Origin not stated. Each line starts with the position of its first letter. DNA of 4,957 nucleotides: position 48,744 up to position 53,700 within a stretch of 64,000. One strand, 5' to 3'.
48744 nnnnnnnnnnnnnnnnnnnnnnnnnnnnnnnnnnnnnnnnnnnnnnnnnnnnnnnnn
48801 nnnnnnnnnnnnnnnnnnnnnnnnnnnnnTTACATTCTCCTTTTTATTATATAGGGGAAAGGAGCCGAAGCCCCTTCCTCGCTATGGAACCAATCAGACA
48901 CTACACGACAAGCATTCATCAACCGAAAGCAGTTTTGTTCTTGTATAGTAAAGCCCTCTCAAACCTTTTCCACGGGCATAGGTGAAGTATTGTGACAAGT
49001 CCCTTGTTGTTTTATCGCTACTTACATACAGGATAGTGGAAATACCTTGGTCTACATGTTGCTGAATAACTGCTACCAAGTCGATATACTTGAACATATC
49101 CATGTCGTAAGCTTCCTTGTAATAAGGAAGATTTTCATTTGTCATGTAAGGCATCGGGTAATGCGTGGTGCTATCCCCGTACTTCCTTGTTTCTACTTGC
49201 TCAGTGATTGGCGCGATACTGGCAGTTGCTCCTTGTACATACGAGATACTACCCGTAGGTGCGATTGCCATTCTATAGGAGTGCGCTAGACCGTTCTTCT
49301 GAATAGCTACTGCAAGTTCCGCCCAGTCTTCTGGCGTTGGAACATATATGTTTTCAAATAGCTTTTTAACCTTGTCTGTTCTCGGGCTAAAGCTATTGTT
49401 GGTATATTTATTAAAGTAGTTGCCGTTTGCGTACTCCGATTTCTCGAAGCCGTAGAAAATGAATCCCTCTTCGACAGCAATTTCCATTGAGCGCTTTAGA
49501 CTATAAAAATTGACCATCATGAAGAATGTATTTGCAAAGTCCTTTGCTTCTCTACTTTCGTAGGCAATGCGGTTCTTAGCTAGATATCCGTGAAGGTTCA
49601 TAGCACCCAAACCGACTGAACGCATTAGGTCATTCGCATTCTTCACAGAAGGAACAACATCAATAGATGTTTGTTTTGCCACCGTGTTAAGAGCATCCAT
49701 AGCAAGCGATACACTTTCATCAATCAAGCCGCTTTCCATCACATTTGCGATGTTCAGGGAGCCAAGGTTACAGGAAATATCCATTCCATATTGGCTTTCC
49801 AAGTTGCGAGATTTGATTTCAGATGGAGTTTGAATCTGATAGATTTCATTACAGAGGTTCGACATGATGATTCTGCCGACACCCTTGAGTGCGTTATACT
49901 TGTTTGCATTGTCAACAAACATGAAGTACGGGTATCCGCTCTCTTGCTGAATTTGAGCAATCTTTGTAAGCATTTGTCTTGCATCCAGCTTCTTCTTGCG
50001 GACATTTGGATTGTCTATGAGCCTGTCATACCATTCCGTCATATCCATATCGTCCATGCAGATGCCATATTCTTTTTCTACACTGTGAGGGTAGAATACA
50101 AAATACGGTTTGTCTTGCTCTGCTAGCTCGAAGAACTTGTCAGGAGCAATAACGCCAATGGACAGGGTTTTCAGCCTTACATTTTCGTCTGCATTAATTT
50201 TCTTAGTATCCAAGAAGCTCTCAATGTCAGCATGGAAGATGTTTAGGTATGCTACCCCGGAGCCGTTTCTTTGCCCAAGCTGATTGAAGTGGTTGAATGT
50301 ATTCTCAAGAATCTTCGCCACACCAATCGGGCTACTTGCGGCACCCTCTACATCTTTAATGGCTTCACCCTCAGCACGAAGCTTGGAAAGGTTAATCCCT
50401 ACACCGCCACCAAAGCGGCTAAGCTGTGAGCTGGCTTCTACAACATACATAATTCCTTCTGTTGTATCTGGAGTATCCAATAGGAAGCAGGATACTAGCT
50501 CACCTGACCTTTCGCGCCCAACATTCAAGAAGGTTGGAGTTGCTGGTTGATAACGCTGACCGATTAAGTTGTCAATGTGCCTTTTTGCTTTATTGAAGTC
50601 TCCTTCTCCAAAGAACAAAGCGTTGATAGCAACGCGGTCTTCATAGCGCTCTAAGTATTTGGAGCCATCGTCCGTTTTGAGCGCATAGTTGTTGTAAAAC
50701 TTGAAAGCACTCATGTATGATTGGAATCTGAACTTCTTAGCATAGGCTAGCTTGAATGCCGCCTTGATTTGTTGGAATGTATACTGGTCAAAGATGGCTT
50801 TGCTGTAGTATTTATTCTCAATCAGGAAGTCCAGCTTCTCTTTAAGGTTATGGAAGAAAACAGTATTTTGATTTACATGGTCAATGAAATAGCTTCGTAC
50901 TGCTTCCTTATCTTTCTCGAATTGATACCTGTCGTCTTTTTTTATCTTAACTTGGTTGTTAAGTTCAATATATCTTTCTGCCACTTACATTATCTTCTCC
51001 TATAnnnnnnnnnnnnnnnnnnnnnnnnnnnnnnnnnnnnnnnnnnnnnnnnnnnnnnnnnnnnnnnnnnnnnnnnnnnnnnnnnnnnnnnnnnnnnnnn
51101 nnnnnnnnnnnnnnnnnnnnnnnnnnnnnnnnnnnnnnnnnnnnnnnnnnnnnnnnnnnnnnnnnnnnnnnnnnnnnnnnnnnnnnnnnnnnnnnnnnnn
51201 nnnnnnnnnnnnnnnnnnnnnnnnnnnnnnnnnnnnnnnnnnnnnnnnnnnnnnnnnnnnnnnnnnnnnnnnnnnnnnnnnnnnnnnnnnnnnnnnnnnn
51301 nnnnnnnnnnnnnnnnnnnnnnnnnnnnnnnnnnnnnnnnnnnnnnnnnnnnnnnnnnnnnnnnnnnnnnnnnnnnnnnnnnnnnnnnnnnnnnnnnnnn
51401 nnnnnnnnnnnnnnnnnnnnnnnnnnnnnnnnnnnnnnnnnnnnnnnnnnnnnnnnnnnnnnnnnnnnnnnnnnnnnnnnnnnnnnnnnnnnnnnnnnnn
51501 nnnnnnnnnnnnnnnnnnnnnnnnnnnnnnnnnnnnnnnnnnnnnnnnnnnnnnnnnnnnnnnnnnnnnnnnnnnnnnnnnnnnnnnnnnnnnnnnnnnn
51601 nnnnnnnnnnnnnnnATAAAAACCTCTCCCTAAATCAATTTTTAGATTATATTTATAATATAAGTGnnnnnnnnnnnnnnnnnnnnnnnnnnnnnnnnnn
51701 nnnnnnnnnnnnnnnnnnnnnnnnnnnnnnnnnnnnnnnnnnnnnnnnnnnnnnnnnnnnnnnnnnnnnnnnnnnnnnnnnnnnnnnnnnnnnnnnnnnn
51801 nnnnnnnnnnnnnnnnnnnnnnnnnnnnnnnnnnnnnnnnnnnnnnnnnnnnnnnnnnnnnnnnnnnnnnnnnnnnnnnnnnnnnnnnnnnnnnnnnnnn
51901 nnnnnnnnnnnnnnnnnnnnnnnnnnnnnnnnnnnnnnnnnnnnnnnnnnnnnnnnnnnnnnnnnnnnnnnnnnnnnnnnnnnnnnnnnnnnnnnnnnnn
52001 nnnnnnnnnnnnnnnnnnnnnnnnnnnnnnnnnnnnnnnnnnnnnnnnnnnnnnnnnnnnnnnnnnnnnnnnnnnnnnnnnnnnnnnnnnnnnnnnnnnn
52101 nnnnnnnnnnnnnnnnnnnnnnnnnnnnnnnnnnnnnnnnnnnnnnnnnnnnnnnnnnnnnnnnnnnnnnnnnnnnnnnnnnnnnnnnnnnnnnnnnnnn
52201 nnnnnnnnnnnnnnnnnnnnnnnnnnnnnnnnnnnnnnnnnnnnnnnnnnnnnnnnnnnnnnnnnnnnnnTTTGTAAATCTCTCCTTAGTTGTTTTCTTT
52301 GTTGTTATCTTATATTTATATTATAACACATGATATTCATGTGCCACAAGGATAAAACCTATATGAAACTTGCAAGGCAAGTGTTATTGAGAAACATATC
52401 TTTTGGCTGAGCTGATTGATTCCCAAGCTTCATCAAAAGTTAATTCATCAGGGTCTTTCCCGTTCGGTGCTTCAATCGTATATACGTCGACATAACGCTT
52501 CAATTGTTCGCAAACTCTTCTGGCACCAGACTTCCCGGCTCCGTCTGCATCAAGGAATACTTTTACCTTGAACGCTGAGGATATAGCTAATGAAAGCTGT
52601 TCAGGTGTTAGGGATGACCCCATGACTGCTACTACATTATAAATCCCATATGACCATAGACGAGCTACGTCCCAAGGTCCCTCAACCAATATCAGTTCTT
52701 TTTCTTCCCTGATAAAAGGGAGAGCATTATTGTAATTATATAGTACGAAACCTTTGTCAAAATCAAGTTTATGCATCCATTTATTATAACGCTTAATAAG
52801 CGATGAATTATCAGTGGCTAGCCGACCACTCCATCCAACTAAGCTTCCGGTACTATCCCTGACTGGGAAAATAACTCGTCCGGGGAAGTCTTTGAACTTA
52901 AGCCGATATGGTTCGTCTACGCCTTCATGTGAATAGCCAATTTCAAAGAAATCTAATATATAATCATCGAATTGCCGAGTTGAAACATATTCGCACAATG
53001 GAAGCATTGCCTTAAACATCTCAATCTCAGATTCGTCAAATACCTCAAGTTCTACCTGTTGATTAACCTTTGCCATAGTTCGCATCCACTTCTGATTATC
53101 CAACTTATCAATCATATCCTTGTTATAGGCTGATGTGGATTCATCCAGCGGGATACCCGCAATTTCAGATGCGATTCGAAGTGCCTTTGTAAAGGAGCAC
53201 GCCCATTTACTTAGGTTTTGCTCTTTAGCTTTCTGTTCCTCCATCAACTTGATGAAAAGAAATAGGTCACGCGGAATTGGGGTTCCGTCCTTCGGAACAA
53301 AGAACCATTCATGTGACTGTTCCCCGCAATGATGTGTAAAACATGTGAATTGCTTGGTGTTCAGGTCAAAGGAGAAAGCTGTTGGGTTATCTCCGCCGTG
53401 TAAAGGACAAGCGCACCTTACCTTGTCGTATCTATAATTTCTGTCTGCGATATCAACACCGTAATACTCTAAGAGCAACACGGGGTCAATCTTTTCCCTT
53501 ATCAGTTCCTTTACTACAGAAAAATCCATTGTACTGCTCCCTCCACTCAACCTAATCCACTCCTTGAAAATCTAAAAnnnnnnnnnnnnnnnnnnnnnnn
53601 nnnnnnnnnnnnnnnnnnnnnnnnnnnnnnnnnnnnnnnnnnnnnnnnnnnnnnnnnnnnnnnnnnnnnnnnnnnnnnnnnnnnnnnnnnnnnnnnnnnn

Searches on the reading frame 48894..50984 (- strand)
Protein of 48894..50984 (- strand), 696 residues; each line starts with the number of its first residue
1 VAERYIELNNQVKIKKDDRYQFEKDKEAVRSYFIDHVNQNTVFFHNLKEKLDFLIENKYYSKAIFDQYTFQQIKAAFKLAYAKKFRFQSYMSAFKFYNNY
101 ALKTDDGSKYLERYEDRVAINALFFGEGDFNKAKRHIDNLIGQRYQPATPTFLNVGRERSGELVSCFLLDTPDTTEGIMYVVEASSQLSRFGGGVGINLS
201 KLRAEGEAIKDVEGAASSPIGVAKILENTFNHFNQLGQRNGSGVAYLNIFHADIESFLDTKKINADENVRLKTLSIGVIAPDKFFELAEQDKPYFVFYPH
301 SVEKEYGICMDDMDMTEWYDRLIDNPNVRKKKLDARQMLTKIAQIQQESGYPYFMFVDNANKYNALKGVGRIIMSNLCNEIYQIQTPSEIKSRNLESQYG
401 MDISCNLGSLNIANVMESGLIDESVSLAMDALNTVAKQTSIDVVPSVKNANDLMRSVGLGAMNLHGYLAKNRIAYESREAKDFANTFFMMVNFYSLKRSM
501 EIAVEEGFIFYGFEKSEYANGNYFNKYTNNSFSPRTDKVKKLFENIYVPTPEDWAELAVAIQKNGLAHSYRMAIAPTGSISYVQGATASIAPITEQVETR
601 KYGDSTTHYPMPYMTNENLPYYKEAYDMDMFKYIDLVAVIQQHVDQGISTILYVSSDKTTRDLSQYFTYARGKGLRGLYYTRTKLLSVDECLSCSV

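Call 28: search_protein_families(library=phrogs, proteins=[window:48894-50984:-], max_evalue=0.00001)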
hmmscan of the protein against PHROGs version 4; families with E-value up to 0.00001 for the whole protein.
window:48894-50984:- (696 aa): 9 families
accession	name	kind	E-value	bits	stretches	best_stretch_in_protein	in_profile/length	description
phrog_84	-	DNA, RNA and nucleotide metabolism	1.7e-188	629.8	1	45-695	158-795/975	ribonucleoside-diphosphate reductase large subunit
phrog_6132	-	DNA, RNA and nucleotide metabolism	3.7e-112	377.2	1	4-238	56-290/530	ribonucleotide reductase large subunit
phrog_3844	-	moron, auxiliary metabolic gene and host takeover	3.2e-95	320.7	1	317-696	68-451/451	NrdA-like aerobic NDP reductase large subunit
phrog_3987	-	DNA, RNA and nucleotide metabolism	5.5e-85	286.7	1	3-411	73-461/467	ribonucleotide reductase large subunit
phrog_22953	-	DNA, RNA and nucleotide metabolism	1.5e-42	146.8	1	199-378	4-201/201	ribonucleotide reductase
phrog_10616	-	DNA, RNA and nucleotide metabolism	9.8e-19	68.6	1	607-696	1-111/111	ribonucleotide reductase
phrog_30939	-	DNA, RNA and nucleotide metabolism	9.1e-12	44.6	1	334-680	621-957/977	ribonucleotide reductase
phrog_367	-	DNA, RNA and nucleotide metabolism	1.8e-09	37.4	1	197-607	216-548/701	ribonucleotide reductase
phrog_36555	-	DNA, RNA and nucleotide metabolism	8.5e-07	30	1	554-651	3-100/172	ribonucleotide reductase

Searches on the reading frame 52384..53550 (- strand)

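Call 28: search_protein_families(library=phrogs, proteins=[window:52384-53550:-], max_evalue=0.00001)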
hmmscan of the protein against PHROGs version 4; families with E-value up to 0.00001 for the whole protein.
window:52384-53550:- (388 aa): 5 families
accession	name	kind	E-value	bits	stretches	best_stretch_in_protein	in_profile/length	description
phrog_47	-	DNA, RNA and nucleotide metabolism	2.1e-43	150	1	17-384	25-335/947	DNA primase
phrog_6444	-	DNA, RNA and nucleotide metabolism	4.1e-34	119.3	1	47-375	39-355/577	DNA primase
phrog_239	-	DNA, RNA and nucleotide metabolism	9.7e-10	39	1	188-369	117-294/801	DNA primase/helicase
phrog_22657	-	unknown function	5.9e-08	31.8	1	219-353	192-325/1185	-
phrog_6088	-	DNA, RNA and nucleotide metabolism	1.4e-07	31.4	1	182-368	89-277/772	DNA primase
